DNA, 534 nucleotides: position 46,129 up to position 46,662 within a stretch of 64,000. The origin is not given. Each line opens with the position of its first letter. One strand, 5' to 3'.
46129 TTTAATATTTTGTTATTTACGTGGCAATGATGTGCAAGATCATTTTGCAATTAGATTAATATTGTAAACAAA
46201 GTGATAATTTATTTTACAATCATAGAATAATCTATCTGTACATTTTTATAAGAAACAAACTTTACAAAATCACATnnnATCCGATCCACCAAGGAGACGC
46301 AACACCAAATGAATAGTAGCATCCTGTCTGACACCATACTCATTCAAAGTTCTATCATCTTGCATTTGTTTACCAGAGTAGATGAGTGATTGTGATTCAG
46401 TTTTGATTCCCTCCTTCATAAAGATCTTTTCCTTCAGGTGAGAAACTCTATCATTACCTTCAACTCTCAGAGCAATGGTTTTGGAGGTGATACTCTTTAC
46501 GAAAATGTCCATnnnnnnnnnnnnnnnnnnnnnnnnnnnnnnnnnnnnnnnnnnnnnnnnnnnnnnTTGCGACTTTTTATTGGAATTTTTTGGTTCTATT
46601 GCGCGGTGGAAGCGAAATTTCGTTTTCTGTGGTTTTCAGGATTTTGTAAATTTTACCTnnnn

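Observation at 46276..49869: Divergent ubiquitin-like modifier gene inside a dense set of cullin-RING adaptor genes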

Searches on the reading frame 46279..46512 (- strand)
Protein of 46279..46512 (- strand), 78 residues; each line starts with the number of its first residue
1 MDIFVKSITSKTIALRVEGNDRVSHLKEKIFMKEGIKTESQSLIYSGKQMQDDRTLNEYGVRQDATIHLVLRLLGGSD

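Call 4: search_protein_families(library=pfam, max_evalue=0.01, proteins=[window:46279-46512:-])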
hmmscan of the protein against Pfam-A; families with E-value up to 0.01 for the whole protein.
seq(78 aa): 6 families
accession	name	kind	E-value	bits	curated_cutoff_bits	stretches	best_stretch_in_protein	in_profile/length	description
PF00240.29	ubiquitin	-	3.9e-26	91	25.4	1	3-73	1-71/72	Ubiquitin family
PF11976.14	Rad60-SLD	-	5.9e-13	48.9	23.8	1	1-71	1-72/72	Ubiquitin-2 like Rad60 SUMO-like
PF14560.12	Ubiquitin_2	-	8.3e-07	29.8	23.1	1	9-69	10-79/86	Ubiquitin-like domain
PF18037.7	Ubiquitin_5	-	9.5e-05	23.1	23.2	1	22-72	43-92/98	Ubiquitin-like domain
PF18396.7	TBK1_ULD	-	0.0072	16.6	31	1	17-51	19-53/88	TANK binding kinase 1 ubiquitin-like domain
PF18036.7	Ubiquitin_4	-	0.0082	16.6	22.8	0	42-70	57-86/89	Ubiquitin-like domain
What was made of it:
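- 46276..46512 (-): Ubiquitin-like gene (UBL): 78 codons plus a TAG stop at 46276-46278. The precursor ends ............-SD. Pfam ubiquitin E=3.9e-26 (call 4).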

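Call 5: search_solved_structures(query=window:46279-46512:-, max_evalue=0.00001, show_alignments=3)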
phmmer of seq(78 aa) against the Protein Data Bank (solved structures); distinct sequences matched with E-value up to 0.00001: 363 (the best 60 are shown).
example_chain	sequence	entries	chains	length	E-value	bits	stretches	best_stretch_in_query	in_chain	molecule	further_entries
8q7r_U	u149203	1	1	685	2.7e-201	647.2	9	1-77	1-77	Ubiquitin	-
8pql_E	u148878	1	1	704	1.7e-200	644.7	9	1-77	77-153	Polyubiquitin-C,Nucleotide exchange factor SIL1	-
8pql_U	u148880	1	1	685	1.8e-200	644.6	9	1-77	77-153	Ubiquitin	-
5b83_A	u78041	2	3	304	9e-91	298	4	1-77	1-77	tetra ubiquitin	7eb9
7yui_A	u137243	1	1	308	9.9e-91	297.8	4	1-77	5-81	Polyubiquitin-C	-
5h07_A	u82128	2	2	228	2.4e-68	227.1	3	1-77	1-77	Polyubiquitin-C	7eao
5vix_A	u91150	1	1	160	2.7e-47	160.6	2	1-77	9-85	Polyubiquitin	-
2w9n_A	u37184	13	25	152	2.1e-45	154.6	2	1-77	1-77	UBIQUITIN | Polyubiquitin-C | Polyubiquitin-B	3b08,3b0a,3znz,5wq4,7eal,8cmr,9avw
2zvn_A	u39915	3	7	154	2.2e-45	154.5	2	1-77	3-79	UBC protein | Ubiquitin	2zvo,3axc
4ksl_D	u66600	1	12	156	2.3e-45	154.4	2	1-77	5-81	Polyubiquitin-C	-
7tv4_C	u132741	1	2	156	2.3e-45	154.4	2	1-77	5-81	Polyubiquitin-C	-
4zqs_A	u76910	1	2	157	2.4e-45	154.4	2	1-77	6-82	ubiquitin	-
6n5m_A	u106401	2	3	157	2.4e-45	154.4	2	1-77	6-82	Polyubiquitin-C | Ubiquitin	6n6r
3u30_A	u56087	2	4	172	3.7e-45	153.8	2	1-77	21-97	linear di-ubiquitin | Di-Ubiquitin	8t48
6kbe_G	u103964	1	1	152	7.6e-45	152.8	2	1-76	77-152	Polyubiquitin-C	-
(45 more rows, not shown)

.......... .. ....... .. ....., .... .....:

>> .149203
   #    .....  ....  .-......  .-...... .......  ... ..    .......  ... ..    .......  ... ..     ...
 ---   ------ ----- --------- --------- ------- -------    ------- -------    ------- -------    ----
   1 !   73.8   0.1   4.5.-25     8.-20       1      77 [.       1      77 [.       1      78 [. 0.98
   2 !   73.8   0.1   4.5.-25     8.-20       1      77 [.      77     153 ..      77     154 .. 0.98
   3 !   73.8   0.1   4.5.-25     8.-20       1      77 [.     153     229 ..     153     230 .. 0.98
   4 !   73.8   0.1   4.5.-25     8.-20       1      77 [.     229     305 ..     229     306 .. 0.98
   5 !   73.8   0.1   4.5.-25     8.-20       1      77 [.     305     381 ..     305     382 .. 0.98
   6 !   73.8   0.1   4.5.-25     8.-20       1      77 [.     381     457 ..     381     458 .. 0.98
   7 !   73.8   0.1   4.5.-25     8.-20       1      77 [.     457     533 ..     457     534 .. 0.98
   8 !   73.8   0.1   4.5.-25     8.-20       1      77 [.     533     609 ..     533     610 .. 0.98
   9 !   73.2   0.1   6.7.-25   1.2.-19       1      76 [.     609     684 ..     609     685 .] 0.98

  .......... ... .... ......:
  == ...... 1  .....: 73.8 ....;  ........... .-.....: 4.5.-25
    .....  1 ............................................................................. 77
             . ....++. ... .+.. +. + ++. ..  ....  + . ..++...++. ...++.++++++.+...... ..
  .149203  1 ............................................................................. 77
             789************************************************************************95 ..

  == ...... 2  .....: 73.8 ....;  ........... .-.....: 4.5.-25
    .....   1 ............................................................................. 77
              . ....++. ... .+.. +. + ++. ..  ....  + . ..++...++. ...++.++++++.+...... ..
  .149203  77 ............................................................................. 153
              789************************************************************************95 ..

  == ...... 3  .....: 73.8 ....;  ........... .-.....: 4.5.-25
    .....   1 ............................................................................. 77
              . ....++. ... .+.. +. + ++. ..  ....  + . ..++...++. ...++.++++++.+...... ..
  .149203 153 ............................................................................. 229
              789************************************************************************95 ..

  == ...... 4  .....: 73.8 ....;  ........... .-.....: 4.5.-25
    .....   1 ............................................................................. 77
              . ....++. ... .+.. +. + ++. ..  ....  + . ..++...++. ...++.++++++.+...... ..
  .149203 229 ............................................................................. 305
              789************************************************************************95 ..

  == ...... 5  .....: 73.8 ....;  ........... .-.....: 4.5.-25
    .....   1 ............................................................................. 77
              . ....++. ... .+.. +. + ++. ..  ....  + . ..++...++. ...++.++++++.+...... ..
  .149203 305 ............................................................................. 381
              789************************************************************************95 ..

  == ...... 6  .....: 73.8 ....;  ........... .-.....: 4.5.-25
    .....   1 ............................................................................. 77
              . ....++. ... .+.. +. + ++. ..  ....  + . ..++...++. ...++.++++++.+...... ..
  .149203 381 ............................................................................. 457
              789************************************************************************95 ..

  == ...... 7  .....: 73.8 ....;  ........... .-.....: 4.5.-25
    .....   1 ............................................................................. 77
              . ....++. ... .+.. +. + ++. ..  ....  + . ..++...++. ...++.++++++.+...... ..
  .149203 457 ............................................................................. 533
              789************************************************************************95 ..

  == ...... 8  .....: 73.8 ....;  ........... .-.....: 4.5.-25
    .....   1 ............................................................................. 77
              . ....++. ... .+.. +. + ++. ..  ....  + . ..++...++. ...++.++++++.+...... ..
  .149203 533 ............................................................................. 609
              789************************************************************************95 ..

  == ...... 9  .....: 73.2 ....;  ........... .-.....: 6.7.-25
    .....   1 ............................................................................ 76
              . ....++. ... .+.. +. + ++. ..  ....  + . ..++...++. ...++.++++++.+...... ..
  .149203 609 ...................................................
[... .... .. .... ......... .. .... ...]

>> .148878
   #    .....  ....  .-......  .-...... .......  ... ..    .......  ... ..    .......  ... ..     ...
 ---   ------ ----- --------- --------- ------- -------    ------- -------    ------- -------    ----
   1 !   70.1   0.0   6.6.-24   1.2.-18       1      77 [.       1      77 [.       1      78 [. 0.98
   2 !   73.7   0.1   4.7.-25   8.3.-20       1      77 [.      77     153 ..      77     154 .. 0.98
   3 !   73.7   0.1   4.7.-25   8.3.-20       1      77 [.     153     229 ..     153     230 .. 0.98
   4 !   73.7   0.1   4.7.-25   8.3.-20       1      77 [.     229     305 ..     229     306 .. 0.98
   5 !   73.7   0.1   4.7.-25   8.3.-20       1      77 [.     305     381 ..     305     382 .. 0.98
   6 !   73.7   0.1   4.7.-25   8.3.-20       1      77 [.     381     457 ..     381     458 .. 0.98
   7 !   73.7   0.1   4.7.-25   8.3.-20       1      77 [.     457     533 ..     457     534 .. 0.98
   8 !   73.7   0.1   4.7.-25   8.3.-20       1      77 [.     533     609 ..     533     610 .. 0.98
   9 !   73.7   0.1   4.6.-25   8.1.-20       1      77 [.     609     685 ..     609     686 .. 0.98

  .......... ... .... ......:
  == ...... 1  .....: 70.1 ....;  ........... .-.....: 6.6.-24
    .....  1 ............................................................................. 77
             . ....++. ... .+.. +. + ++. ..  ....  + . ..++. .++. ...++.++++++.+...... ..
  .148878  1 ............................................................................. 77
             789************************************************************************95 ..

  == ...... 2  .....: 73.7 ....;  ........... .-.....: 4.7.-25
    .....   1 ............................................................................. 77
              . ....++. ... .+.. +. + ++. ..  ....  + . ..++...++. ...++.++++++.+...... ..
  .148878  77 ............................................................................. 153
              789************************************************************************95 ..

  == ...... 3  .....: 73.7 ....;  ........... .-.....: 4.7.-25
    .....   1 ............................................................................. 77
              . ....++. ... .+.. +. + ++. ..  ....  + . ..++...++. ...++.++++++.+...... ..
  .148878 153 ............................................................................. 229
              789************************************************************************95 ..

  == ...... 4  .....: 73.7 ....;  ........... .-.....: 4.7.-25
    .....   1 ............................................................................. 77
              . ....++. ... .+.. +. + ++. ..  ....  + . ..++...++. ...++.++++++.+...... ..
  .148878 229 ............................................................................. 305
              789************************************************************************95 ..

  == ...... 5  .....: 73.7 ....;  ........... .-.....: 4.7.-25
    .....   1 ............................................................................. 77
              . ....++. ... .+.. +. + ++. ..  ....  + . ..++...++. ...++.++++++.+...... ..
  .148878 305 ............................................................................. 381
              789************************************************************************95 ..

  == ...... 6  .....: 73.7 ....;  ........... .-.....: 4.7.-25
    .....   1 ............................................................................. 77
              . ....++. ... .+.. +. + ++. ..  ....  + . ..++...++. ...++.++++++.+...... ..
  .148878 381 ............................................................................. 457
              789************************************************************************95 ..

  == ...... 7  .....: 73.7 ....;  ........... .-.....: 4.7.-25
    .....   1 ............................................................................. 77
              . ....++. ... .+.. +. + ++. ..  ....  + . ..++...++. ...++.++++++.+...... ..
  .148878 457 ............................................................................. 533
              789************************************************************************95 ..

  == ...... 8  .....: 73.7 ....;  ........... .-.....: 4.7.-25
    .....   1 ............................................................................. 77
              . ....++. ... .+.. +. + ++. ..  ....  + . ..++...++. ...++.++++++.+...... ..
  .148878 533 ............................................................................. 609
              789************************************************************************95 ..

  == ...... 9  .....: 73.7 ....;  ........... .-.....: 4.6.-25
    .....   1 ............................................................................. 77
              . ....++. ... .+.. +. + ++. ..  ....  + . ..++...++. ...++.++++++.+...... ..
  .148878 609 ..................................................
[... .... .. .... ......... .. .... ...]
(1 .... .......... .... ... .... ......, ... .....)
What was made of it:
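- Best solved-structure matches are ubiquitin, about 80 bits (call 5).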

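Call 6: find_homologous_proteins(query=window:46279-46512:-, max_evalue=0.00001)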
Query seq(78 aa) (78 aa): 3 proteins with E <= 0.00001 among 4 candidates.
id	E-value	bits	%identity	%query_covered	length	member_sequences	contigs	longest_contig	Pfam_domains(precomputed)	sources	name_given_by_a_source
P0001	4.7e-42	158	100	100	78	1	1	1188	PF00240.30,PF14560.13,PF11976.15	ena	-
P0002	1.7e-29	119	74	97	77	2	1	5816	PF00240.30,PF18037.8,PF11976.15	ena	-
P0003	1.2e-17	81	57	96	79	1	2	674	PF00240.30,PF11976.15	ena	-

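Call 8: find_encoding_contigs(protein=P0002, flank=10000)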
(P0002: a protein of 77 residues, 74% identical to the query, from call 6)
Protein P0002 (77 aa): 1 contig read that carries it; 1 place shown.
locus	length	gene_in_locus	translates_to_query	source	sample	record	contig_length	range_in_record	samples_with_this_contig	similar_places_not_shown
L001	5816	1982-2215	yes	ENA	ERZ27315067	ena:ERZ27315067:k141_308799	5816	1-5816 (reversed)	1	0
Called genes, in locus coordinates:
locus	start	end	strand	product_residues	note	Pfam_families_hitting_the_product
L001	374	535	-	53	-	-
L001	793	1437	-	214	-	-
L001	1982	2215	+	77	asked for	PF00240:ubiquitin, PF11976:Rad60-SLD, PF18037:Ubiquitin_5 (weak)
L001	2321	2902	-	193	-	-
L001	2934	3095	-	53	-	PF13890:Rab3-GTPase_cat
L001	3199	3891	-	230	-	PF13890:Rab3-GTPase_cat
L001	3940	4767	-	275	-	-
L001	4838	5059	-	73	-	-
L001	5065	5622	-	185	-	-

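Call 9: find_encoding_contigs(protein=P0001, flank=10000)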
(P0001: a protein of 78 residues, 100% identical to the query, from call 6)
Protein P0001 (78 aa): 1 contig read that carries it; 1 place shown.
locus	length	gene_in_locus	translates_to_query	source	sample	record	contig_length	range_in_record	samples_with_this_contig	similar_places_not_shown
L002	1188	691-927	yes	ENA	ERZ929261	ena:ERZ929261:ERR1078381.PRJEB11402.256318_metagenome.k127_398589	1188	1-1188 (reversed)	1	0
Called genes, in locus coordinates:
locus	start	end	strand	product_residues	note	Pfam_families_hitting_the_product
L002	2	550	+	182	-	?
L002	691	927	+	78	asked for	PF00240:ubiquitin, PF11976:Rad60-SLD, PF14560:Ubiquitin_2 (weak)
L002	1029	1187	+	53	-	?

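Call 14: find_encoding_contigs(protein=P0003, flank=10000)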
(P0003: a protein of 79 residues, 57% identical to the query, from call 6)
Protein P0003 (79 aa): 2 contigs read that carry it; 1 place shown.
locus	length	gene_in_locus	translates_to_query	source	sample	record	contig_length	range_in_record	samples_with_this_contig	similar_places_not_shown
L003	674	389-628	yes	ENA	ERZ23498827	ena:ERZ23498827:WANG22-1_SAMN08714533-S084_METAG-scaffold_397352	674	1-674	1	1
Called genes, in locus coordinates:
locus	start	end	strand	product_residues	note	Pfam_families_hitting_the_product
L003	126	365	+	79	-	PF11976:Rad60-SLD, PF00240:ubiquitin, PF14560:Ubiquitin_2 (weak)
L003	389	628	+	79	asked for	PF11976:Rad60-SLD, PF00240:ubiquitin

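Call 27: search_protein_representatives(protein=P0001)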
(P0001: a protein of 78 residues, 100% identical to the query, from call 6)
Query: 78 residues. Proteins with E-value up to 0.001 (for the whole library): 29193; up to 1e-10: 11434; up to 1e-30: 1161. The best 150 are listed.
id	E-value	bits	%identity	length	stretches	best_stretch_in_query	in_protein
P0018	1.1e-183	604.3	40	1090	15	3-73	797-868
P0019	1.2e-175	578.8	52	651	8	1-77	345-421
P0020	5.4e-172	567.3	52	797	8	1-77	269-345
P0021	5.3e-168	554.7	37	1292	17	1-74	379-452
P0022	2.8e-150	498.7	52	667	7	1-77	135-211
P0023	7.0e-140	465.8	52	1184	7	1-76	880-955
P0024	1.5e-134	448.9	38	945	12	2-71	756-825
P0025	1.8e-134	448.7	38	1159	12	3-73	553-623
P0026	9.9e-132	440.1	52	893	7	1-77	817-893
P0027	2.6e-130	435.6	52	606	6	1-77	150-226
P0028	6.7e-129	431.1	50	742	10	1-77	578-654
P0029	1.8e-128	429.8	52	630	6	1-77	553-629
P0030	1.1e-127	427.3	52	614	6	1-77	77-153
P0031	1.4e-127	427.0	52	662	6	1-77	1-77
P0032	7.8e-127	424.6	52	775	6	1-77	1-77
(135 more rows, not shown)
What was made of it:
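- The exhaustive HMMER search was swamped by polyubiquitins (call 27), so more distant members of the clade could have been missed.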

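Call 38: find_homologous_proteins(query=L001:3199-3906:-, max_evalue=0.00001)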
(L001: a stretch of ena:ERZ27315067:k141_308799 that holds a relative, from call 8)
Query L001:3199-3906:- (235 aa): 1 proteins with E <= 0.00001 among 357 candidates.
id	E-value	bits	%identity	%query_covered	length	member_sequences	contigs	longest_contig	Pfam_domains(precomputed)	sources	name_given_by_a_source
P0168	2.5e-151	520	100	98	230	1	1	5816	PF13890.12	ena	-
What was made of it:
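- Tried and rejected: Its Rab3GAP-like neighbour has no close homologue in the database (call 38), so the organism stays unknown.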

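Call 52: predict_structure(alignment_id=A2)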
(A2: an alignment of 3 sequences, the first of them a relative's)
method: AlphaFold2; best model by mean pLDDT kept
length: 78 residues; sequences in the alignment: 3
mean_pLDDT: 87.2   pTM: 0.77
mean pLDDT of the five models: 87.2, 84.4, 81.7, 79.4, 59.4
residues with pLDDT >= 90: 49; 70-90: 24; 50-70: 2; < 50: 3
segments of 3 or more residues with pLDDT < 50: 76-78
pLDDT, mean of each block of 10 residues (from residue 1): 86 87 94 91 93 93 88 59
secondary structure, 60 per line:
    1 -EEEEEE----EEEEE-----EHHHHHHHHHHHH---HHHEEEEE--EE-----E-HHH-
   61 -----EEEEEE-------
elements in order: E2-7 E12-16 H23-34 E41-45 E66-71
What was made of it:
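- On Ubiquitin family (Pfam PF00240, beta-grasp modifiers): AlphaFold2 pLDDT 87.2 with strands at 2-7, 12-16, 41-45 and 66-71 and a helix at 23-34 (call 52).
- AlphaFold2 pLDDT 87.2 with the strand/helix order of ubiquitin (call 52). The model folds with high confidence (call 52).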
